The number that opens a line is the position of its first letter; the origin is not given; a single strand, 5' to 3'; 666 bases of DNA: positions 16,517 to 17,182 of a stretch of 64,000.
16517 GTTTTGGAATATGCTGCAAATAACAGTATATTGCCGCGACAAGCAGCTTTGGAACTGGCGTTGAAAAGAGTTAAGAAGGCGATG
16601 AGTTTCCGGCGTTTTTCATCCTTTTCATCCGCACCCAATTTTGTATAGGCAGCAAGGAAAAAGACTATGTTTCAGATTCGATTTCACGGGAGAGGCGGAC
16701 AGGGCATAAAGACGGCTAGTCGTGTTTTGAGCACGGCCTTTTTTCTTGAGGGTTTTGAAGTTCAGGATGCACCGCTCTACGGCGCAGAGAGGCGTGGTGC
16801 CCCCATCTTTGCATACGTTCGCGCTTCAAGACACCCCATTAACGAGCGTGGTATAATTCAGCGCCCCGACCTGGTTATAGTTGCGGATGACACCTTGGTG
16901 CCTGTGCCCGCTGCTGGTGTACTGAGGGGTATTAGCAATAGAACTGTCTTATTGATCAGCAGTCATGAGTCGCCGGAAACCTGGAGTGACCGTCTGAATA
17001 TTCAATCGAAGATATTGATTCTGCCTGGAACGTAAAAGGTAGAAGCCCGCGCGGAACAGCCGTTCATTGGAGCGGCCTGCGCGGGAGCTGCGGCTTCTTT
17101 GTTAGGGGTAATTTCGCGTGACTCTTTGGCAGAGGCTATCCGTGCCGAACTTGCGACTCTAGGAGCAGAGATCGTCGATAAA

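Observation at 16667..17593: Single in-frame TAA splits a continuous gamma-delta 2-oxoacid:ferredoxin oxidoreductase reading frame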

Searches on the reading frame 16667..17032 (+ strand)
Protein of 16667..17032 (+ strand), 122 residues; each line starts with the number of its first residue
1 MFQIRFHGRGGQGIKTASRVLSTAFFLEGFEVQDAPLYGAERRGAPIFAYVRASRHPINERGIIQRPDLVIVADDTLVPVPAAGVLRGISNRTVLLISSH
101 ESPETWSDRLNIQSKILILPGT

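Call 6: search_protein_families(library=pfam, proteins=[window:16667-17032:+], max_evalue=0.01)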
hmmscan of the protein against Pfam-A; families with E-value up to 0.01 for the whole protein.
seq(122 aa): 1 family
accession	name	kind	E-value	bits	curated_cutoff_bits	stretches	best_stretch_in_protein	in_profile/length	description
PF01558.24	POR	-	1.4e-20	74.6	27.4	1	10-109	1-96/173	Pyruvate ferredoxin/flavodoxin oxidoreductase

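Call 13: find_encoding_contigs(protein=P0121, flank=3000, max_places=10)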
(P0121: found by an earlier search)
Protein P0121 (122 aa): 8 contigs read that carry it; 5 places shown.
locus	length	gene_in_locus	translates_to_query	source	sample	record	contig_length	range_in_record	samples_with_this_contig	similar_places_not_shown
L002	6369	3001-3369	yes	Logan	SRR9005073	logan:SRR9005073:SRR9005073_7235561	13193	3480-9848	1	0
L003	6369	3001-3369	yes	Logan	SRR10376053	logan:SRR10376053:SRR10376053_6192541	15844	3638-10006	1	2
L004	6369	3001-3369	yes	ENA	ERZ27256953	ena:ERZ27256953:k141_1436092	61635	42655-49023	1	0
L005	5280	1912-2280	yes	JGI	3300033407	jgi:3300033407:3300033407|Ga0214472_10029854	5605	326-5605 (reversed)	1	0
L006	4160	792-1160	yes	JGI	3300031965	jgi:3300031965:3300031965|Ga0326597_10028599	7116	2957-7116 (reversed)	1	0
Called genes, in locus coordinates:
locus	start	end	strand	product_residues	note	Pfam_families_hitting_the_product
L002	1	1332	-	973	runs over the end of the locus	PF01433:Peptidase_M1, PF04187:Cofac_haem_bdg, PF13180:PDZ_2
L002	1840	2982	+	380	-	PF02812:ELFV_dehydrog_N, PF00208:ELFV_dehydrog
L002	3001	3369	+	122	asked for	PF01558:POR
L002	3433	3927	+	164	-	PF12797:Fer4_2 (faint), PF12837:Fer4_6 (faint), PF13237:Fer4_10 (weak), PF14697:Fer4_21 (weak), PF12838:Fer4_7 (faint), PF00037:Fer4 (weak)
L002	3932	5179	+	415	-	PF01855:POR_N, PF17147:PFOR_II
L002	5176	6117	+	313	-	PF02775:TPP_enzyme_C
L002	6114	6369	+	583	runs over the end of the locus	PF00501:AMP-binding, PF13193:AMP-binding_C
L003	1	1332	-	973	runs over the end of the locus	PF01433:Peptidase_M1, PF04187:Cofac_haem_bdg, PF13180:PDZ_2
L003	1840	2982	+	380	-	PF02812:ELFV_dehydrog_N, PF00208:ELFV_dehydrog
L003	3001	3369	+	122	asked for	PF01558:POR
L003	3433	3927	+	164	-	PF12797:Fer4_2 (faint), PF12837:Fer4_6 (faint), PF13237:Fer4_10 (weak), PF14697:Fer4_21 (weak), PF12838:Fer4_7 (faint), PF00037:Fer4 (weak)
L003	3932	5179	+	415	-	PF01855:POR_N, PF17147:PFOR_II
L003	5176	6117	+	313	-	PF02775:TPP_enzyme_C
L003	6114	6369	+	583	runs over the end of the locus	PF00501:AMP-binding, PF13193:AMP-binding_C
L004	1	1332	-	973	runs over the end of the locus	PF01433:Peptidase_M1, PF04187:Cofac_haem_bdg, PF13180:PDZ_2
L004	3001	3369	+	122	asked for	PF01558:POR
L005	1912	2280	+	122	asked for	PF01558:POR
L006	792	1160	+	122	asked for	PF01558:POR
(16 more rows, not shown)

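Call 14: find_encoding_contigs(protein=P0125, flank=3000, max_places=10)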
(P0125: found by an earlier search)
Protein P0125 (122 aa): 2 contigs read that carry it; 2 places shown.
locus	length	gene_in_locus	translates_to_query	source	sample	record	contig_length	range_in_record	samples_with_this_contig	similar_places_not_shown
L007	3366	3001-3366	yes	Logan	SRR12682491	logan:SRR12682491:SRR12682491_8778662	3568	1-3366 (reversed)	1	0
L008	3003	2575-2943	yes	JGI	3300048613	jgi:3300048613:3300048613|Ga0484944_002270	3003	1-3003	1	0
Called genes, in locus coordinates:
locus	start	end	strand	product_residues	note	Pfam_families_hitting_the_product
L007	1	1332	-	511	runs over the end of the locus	?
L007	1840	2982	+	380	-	PF02812:ELFV_dehydrog_N, PF00208:ELFV_dehydrog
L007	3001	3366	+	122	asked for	PF01558:POR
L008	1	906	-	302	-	?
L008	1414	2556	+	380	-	PF02812:ELFV_dehydrog_N, PF00208:ELFV_dehydrog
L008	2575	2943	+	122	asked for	PF01558:POR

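Call 15: find_encoding_contigs(protein=P0133, flank=3000, max_places=10)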
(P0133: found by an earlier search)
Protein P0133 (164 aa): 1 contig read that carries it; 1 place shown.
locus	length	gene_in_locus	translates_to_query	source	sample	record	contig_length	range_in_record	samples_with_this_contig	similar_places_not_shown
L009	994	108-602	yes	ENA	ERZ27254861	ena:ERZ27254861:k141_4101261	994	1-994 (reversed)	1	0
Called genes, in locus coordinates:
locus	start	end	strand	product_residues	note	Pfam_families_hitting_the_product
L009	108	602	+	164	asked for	PF12797:Fer4_2 (faint), PF12837:Fer4_6 (faint), PF13237:Fer4_10 (weak), PF14697:Fer4_21 (weak), PF12838:Fer4_7 (faint), PF00037:Fer4 (weak)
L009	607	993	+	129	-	?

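Call 16: find_encoding_contigs(protein=P0129, flank=3000, max_places=10)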
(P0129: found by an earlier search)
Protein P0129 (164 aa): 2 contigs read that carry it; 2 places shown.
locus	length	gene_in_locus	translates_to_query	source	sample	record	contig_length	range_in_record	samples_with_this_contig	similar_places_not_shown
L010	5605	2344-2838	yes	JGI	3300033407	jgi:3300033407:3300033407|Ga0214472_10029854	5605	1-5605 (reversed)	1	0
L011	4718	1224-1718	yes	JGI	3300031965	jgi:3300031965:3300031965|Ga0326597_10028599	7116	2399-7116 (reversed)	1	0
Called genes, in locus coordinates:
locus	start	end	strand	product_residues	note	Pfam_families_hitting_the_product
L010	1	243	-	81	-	?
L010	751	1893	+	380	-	PF02812:ELFV_dehydrog_N, PF00208:ELFV_dehydrog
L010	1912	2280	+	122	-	PF01558:POR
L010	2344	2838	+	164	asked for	PF12797:Fer4_2 (faint), PF12837:Fer4_6 (faint), PF13237:Fer4_10 (weak), PF14697:Fer4_21 (weak), PF12838:Fer4_7 (faint), PF00037:Fer4 (weak)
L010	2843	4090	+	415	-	PF01855:POR_N, PF17147:PFOR_II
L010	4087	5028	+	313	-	PF02775:TPP_enzyme_C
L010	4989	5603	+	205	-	?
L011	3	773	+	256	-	?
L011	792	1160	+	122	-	PF01558:POR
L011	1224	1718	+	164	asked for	PF12797:Fer4_2 (faint), PF12837:Fer4_6 (faint), PF13237:Fer4_10 (weak), PF14697:Fer4_21 (weak), PF12838:Fer4_7 (faint), PF00037:Fer4 (weak)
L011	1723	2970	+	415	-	PF01855:POR_N, PF17147:PFOR_II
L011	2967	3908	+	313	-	PF02775:TPP_enzyme_C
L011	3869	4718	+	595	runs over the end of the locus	PF00501:AMP-binding, PF13193:AMP-binding_C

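Call 19: find_encoding_contigs(protein=P0132, flank=3000, max_places=10)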
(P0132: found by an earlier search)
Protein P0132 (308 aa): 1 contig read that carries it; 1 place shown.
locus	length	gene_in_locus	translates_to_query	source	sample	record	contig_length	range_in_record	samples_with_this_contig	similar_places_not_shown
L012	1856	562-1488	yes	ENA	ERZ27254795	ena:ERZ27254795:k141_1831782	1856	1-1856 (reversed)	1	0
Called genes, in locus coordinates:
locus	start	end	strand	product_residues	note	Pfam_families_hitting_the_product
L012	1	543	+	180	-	?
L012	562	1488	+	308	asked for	PF01558:POR, PF12797:Fer4_2 (faint), PF12837:Fer4_6 (faint), PF13237:Fer4_10 (weak), PF14697:Fer4_21 (weak), PF00037:Fer4 (weak)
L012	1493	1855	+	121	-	?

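Call 20: find_encoding_contigs(protein=P0130, flank=3000, max_places=10)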
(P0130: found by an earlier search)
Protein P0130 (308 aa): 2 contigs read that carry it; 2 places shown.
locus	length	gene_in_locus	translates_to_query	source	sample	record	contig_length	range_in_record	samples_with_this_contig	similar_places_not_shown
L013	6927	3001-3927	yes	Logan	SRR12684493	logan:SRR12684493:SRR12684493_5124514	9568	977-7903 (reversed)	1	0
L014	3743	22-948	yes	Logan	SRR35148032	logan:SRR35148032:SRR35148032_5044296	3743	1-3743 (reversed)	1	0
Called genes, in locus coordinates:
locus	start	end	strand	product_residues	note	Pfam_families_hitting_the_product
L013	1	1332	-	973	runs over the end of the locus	PF01433:Peptidase_M1, PF04187:Cofac_haem_bdg, PF13180:PDZ_2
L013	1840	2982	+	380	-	PF02812:ELFV_dehydrog_N, PF00208:ELFV_dehydrog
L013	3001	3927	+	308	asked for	PF01558:POR, PF12797:Fer4_2 (faint), PF12837:Fer4_6 (faint), PF13237:Fer4_10 (weak), PF14697:Fer4_21 (weak), PF00037:Fer4 (weak)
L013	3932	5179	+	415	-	PF01855:POR_N, PF17147:PFOR_II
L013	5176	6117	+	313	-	PF02775:TPP_enzyme_C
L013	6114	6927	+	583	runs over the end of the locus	PF00501:AMP-binding, PF13193:AMP-binding_C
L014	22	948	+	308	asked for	PF01558:POR, PF12797:Fer4_2 (faint), PF12837:Fer4_6 (faint), PF13237:Fer4_10 (weak), PF14697:Fer4_21 (weak), PF00037:Fer4 (weak)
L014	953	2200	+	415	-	PF01855:POR_N, PF17147:PFOR_II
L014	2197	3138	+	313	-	PF02775:TPP_enzyme_C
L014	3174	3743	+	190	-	?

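Call 24: find_related_loci(query=P0132, collection=genome_contigs, flank=6000)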
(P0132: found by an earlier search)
Query P0132 (308 aa) in genome_contigs; peptide patterns used: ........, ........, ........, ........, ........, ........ (x = any residue, [..] = any of these).
377 stretches matched a pattern; 245 encode a relative of the query (tblastn E <= 1e-3); the best 80 are kept; 80 distinct loci.
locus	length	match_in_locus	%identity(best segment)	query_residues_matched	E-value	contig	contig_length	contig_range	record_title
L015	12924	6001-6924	85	1-308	1e-176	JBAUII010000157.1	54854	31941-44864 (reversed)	MAG: Thermodesulfobacteriota bacterium isolate MFD09513_ilm_asm_bin6 k127_45392, whole genome shotgun sequence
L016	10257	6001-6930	75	1-308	1e-157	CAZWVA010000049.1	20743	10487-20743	MAG TPA_asm: uncultured Spirochaetia bacterium isolate binchicken_co30_30 genome assembly, contig: NODE_1928_length_2074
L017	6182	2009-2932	75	1-308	2e-152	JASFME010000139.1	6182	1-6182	MAG: Granulosicoccaceae bacterium isolate D0817M20remetaG_Bin_64 D0817M20remetaG_FD_scaffold_3349_c1, whole genome shotg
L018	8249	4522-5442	75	1-307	2e-150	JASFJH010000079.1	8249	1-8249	MAG: Granulosicoccaceae bacterium isolate D0608S40metaG_Bin_225 D0608S40metaG_FD_scaffold_1000_c1, whole genome shotgun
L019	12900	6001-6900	72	1-300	8e-146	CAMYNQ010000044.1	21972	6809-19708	MAG: uncultured Chromatiaceae bacterium isolate FO_M_Gamma_043.1 genome assembly, contig: NODE_1238_length_21972_cov_7.1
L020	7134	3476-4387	71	1-304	6e-146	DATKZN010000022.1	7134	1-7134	MAG TPA_asm: Gammaproteobacteria bacterium isolate SMAG_U14246 k141_1677696, whole genome shotgun sequence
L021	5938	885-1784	72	1-300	4e-146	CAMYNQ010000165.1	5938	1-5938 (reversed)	MAG: uncultured Chromatiaceae bacterium isolate FO_M_Gamma_043.1 genome assembly, contig: NODE_15259_length_5938_cov_4.3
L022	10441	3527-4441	70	1-305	3e-145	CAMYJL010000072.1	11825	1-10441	MAG: uncultured Nitrospinae bacterium isolate FO_M_Nitrospinota_01 genome assembly, contig: scaffold_4355, whole genome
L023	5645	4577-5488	70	1-304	7e-145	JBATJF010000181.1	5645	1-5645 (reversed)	MAG: Gammaproteobacteria bacterium isolate MFD10246_ilm_asm_bin8 k127_102414, whole genome shotgun sequence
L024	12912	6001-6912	69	1-304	3e-141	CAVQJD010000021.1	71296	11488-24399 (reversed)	MAG: uncultured Gammaproteobacteria bacterium isolate MFD09779.bin.2.64 genome assembly, contig: contig_88563, whole gen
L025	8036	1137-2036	66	1-300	9e-141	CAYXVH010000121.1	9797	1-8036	MAG TPA_asm: uncultured Thiotrichales bacterium isolate binchicken_co231_196 genome assembly, contig: k141_5565542, whol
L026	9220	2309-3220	65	1-304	2e-140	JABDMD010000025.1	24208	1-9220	MAG: Gammaproteobacteria bacterium isolate SS_bin_92 k127_3041199, whole genome shotgun sequence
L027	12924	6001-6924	71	1-308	2e-139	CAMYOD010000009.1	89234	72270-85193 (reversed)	MAG: uncultured Gammaproteobacteria bacterium isolate ES_M_Gamma_001 genome assembly, contig: scaffold_138, whole genome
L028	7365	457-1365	67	1-303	2e-139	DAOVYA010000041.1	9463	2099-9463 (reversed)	MAG TPA_asm: Gammaproteobacteria bacterium isolate CSMAG_1771 CSMAG_1771_k141_1585488_length_9463_cov_11.0000, whole gen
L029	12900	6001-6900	68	1-300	3e-139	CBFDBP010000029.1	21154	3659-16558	MAG TPA_asm: uncultured Gammaproteobacteria bacterium isolate SRR26215676_binner12_Refined_43 genome assembly, contig: E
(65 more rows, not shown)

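Call 39: search_solved_structures(query=P0132, max_evalue=0.00001, show_alignments=1)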
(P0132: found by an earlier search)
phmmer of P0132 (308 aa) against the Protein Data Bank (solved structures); distinct sequences matched with E-value up to 0.00001: 4.
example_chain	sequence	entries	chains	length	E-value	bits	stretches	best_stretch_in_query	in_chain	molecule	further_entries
9bt4_E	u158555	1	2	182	1.5e-27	99.8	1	2-186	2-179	Pyruvate:Ferredoxin Oxidoreductase, subunit gamma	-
2raa_A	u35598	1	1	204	1.7e-20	76.7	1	2-175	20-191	Pyruvate synthase subunit porC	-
9bt4_G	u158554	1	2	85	2.7e-17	66.2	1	229-300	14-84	Pyruvate:Ferredoxin Oxidoreductase, subunit delta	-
5c4i_B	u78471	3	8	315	2.1e-15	59.9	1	41-301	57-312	Oxalate oxidoreductase subunit delta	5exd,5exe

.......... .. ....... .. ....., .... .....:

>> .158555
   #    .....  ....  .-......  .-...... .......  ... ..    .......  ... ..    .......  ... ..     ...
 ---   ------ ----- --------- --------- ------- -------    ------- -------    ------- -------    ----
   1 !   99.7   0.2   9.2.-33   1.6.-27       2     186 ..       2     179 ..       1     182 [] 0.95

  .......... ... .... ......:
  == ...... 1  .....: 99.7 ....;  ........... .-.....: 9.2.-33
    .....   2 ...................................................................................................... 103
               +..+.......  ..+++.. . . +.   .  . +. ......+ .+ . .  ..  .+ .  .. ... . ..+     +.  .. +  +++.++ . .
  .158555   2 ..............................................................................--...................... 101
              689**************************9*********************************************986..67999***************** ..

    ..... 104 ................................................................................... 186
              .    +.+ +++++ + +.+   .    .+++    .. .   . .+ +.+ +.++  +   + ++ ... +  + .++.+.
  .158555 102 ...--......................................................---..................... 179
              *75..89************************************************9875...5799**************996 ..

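Call 48: find_encoding_contigs(protein=P0131, flank=3000, max_places=6)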
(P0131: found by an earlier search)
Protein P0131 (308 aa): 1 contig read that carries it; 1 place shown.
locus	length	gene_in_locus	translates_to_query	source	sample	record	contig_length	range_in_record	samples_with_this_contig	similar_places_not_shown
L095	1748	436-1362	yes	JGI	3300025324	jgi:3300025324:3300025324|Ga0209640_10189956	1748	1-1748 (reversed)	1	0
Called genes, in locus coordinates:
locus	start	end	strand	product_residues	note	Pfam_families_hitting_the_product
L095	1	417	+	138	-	?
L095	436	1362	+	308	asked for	PF01558:POR, PF12797:Fer4_2 (faint), PF12837:Fer4_6 (faint), PF13237:Fer4_10 (weak), PF14697:Fer4_21 (weak), PF00037:Fer4 (weak)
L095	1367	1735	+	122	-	PF01855:POR_N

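Call 49: find_encoding_contigs(protein=P0127, flank=3000, max_places=6)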
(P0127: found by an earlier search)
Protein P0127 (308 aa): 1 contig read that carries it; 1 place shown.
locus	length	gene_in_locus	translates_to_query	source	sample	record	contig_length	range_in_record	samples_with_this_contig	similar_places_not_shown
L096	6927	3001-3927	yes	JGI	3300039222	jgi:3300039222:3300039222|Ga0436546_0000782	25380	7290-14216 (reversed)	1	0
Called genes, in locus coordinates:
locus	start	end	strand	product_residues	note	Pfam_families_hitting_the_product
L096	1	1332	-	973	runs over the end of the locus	PF01433:Peptidase_M1, PF04187:Cofac_haem_bdg, PF13180:PDZ_2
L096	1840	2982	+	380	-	PF02812:ELFV_dehydrog_N, PF00208:ELFV_dehydrog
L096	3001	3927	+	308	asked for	PF01558:POR, PF12797:Fer4_2 (faint), PF12837:Fer4_6 (faint), PF13237:Fer4_10 (weak), PF14697:Fer4_21 (weak), PF00037:Fer4 (weak)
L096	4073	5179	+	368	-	PF01855:POR_N, PF17147:PFOR_II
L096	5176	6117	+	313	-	PF02775:TPP_enzyme_C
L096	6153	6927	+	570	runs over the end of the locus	PF00501:AMP-binding, PF13193:AMP-binding_C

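Call 50: find_encoding_contigs(protein=P0124, flank=3000, max_places=6)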
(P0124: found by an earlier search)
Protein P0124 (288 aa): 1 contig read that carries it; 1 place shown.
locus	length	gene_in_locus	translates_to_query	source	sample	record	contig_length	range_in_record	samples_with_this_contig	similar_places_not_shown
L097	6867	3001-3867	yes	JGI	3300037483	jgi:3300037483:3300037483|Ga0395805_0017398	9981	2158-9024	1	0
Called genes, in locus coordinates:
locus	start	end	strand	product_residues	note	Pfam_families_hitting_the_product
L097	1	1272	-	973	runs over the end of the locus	PF01433:Peptidase_M1, PF04187:Cofac_haem_bdg, PF13180:PDZ_2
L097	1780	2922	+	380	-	PF02812:ELFV_dehydrog_N, PF00208:ELFV_dehydrog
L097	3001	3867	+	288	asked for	PF01558:POR, PF12797:Fer4_2 (faint), PF12837:Fer4_6 (faint), PF13237:Fer4_10 (weak), PF14697:Fer4_21 (weak), PF00037:Fer4 (weak)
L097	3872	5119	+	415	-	PF01855:POR_N, PF17147:PFOR_II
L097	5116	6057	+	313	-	PF02775:TPP_enzyme_C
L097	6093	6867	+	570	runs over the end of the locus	PF00501:AMP-binding, PF13193:AMP-binding_C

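Call 51: find_encoding_contigs(protein=P0126, flank=3000, max_places=6)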
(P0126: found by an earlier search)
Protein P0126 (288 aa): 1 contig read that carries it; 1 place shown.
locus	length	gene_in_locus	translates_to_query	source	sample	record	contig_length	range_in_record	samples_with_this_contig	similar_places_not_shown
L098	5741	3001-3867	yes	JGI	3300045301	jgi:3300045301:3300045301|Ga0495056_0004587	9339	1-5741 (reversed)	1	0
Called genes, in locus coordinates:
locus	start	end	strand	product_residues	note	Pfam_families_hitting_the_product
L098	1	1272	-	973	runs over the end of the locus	PF01433:Peptidase_M1, PF04187:Cofac_haem_bdg, PF13180:PDZ_2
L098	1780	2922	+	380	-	PF02812:ELFV_dehydrog_N, PF00208:ELFV_dehydrog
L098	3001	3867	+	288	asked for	PF01558:POR, PF12797:Fer4_2 (faint), PF12837:Fer4_6 (faint), PF13237:Fer4_10 (weak), PF14697:Fer4_21 (weak), PF00037:Fer4 (weak)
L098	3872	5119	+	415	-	PF01855:POR_N, PF17147:PFOR_II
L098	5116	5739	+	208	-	?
